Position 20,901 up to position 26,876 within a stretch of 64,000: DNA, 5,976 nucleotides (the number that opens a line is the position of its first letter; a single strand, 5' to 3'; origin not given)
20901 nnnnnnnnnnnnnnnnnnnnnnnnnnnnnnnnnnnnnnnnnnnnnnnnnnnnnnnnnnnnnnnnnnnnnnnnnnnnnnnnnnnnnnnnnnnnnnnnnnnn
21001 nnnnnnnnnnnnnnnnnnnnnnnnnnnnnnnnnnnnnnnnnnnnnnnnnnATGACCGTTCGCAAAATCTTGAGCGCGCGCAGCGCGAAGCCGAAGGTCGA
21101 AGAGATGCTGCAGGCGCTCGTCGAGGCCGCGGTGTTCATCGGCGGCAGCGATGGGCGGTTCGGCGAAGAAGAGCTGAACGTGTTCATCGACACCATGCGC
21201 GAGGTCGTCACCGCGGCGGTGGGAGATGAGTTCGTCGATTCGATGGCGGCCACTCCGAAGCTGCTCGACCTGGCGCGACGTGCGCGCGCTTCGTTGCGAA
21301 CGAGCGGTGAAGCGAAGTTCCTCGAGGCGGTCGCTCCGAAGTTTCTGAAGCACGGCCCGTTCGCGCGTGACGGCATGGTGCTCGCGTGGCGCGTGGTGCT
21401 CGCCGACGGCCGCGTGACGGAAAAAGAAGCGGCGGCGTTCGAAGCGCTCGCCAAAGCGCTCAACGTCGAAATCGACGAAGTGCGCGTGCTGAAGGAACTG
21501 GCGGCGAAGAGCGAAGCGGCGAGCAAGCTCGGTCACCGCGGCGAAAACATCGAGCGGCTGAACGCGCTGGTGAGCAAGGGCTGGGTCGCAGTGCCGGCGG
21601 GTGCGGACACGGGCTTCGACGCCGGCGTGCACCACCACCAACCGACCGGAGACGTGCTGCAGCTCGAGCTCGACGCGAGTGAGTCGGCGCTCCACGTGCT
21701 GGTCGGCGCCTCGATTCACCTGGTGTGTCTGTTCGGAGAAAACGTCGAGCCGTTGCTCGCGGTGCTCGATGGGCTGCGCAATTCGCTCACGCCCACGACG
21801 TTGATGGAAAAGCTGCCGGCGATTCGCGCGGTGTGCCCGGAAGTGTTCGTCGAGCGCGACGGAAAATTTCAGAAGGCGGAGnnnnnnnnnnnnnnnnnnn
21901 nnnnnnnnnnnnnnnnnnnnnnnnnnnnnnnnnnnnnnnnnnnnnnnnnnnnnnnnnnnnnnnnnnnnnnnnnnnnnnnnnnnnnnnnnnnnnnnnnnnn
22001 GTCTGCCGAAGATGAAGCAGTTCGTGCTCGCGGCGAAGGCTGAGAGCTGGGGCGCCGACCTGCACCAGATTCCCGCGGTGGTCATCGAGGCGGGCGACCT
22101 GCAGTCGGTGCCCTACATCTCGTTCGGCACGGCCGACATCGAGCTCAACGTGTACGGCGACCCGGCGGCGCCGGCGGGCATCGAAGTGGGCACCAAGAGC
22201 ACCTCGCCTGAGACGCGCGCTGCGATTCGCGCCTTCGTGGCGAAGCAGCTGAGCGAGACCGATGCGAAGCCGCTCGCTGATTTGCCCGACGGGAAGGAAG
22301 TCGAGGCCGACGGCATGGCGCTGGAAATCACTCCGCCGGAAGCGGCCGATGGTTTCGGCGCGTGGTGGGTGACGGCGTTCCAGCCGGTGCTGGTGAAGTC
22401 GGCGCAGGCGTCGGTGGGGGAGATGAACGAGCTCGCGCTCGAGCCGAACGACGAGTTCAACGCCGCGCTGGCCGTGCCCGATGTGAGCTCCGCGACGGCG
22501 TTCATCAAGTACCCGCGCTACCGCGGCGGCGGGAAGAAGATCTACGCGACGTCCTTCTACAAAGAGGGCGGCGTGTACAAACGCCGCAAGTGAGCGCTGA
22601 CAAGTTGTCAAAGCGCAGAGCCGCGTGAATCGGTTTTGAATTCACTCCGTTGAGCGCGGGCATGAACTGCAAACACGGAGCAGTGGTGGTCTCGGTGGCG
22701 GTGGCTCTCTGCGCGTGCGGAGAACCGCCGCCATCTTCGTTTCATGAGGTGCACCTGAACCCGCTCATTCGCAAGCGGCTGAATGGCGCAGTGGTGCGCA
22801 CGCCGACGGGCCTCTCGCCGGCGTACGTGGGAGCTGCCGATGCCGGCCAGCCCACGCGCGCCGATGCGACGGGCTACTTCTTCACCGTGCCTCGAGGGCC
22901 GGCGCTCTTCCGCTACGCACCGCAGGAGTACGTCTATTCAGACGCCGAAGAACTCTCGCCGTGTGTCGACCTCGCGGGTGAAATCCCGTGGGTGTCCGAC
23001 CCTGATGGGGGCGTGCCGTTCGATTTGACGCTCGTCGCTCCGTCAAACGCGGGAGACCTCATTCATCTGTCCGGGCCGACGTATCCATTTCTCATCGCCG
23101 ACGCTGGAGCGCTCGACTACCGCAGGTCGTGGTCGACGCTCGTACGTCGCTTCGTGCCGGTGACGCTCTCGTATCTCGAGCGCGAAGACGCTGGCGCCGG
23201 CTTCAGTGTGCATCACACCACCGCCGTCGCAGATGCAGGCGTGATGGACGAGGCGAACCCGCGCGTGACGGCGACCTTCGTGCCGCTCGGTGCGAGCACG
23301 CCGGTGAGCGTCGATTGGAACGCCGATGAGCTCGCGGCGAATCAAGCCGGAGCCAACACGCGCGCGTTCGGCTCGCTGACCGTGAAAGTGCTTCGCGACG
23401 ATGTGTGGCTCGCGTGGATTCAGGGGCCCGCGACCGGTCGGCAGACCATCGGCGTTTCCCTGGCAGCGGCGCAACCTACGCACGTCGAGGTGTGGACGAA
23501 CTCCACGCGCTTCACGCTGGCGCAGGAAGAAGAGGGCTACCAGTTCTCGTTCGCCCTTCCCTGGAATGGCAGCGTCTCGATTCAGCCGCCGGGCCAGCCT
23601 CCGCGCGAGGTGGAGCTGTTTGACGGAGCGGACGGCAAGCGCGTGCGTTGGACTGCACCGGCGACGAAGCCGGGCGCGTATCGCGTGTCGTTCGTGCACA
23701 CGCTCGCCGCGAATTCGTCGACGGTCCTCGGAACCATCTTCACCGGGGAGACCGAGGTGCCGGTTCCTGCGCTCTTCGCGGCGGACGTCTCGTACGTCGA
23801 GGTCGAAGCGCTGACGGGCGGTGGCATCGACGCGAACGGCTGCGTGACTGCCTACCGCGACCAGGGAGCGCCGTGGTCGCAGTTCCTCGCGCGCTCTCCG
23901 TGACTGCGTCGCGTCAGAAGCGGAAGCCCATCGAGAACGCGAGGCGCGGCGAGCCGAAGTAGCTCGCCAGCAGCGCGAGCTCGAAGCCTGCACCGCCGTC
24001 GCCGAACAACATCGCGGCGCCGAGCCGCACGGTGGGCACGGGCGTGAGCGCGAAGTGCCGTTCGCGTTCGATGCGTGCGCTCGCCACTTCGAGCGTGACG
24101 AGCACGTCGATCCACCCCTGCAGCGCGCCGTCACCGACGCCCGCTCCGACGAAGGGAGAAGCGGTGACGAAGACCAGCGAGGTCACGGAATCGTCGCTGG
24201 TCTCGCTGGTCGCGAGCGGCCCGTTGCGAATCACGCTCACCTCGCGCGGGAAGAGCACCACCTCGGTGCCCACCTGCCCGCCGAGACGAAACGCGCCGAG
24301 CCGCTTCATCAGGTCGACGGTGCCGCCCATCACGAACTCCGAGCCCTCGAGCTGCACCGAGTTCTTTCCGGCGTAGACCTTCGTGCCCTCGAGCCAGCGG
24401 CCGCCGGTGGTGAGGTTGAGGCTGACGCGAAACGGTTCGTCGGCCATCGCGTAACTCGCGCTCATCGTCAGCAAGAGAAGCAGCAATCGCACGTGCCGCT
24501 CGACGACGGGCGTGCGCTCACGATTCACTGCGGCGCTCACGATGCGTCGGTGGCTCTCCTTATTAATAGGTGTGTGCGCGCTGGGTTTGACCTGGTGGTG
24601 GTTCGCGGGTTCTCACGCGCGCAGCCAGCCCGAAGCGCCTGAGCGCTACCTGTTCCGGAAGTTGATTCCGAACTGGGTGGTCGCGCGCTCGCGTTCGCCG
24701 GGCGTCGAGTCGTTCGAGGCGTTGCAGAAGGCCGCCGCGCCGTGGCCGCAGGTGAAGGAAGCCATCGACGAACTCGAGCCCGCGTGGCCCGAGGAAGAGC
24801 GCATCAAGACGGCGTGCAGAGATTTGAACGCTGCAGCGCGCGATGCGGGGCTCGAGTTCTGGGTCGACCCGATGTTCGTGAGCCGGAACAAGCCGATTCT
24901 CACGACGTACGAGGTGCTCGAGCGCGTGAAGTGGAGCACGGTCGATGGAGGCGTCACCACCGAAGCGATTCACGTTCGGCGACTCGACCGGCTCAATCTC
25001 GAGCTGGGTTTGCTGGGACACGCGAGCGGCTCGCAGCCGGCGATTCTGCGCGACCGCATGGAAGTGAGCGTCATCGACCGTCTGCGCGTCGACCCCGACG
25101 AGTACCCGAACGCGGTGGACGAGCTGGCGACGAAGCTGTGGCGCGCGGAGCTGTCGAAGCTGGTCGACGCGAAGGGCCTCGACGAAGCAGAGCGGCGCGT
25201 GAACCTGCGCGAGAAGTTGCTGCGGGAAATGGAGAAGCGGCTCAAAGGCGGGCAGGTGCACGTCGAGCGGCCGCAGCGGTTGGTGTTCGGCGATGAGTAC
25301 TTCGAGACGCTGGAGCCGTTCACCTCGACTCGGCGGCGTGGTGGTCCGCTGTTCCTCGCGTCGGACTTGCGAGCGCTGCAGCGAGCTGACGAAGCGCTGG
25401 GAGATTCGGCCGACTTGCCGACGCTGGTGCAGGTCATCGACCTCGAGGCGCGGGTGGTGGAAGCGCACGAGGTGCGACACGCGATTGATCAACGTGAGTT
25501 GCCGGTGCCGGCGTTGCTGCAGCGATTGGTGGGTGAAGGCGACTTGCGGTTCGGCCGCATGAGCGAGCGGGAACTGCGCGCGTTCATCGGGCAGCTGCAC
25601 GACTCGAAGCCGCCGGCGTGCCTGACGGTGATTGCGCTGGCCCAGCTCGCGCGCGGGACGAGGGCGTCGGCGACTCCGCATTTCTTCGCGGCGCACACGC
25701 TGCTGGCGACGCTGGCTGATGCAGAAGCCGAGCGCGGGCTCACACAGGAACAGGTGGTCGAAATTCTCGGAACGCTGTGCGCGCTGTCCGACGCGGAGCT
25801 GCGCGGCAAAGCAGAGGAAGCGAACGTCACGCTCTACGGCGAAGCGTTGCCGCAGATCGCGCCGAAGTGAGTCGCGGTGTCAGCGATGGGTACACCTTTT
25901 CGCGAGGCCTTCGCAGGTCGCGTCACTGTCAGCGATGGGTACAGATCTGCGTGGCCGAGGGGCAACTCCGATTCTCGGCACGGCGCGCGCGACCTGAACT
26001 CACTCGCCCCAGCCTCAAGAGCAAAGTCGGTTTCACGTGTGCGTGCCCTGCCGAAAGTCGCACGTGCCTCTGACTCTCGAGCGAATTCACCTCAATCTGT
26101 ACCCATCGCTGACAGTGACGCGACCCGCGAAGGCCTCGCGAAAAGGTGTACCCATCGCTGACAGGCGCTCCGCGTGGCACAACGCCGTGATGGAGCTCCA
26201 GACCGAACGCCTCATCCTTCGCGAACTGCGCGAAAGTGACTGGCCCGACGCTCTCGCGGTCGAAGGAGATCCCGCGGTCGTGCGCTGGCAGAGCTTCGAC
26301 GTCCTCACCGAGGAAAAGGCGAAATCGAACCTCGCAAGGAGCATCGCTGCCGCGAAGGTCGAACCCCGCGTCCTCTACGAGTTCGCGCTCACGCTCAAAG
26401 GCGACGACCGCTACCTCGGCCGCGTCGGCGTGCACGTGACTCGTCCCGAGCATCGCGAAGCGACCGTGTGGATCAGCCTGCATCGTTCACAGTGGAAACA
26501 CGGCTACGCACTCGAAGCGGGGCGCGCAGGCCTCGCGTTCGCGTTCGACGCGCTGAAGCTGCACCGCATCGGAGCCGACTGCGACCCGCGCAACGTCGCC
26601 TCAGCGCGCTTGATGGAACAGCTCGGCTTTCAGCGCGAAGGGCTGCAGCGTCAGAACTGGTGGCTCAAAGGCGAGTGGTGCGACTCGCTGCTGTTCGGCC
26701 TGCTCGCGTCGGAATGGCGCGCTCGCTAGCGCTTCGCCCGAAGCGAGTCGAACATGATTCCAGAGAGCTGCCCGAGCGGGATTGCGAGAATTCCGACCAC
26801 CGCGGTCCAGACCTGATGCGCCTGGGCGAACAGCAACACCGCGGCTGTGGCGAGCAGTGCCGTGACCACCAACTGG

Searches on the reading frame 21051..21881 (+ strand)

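Call 70: search_protein_families(library=pfam, proteins=[window:21051-21881:+], max_evalue=0.001)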
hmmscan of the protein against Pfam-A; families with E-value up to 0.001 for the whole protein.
window:21051-21881:+ (277 aa): 1 family
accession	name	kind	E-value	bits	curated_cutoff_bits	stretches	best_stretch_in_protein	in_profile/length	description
PF05099.18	TerB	-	2.4e-06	28.2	24.4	0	105-145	74-114/118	Tellurite resistance protein TerB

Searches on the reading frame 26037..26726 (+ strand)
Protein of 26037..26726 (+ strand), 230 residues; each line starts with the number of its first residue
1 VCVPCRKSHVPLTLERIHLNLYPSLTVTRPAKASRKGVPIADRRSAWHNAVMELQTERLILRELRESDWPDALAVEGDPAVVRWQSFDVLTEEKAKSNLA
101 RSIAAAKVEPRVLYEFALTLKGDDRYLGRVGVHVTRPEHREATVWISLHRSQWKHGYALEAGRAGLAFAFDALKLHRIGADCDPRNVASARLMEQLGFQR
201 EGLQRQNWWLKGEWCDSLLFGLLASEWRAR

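Call 70: search_protein_families(library=pfam, proteins=[window:26037-26726:+], max_evalue=0.001)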
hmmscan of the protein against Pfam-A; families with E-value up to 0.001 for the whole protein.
window:26037-26726:+ (230 aa): 2 families
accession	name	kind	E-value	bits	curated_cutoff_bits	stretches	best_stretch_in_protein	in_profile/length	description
PF13302.13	Acetyltransf_3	-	3.7e-29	102.6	25.4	1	58-199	1-138/138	Acetyltransferase (GNAT) domain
PF00583.31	Acetyltransf_1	-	3.6e-05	24.5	20.7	1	118-198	36-116/116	Acetyltransferase (GNAT) family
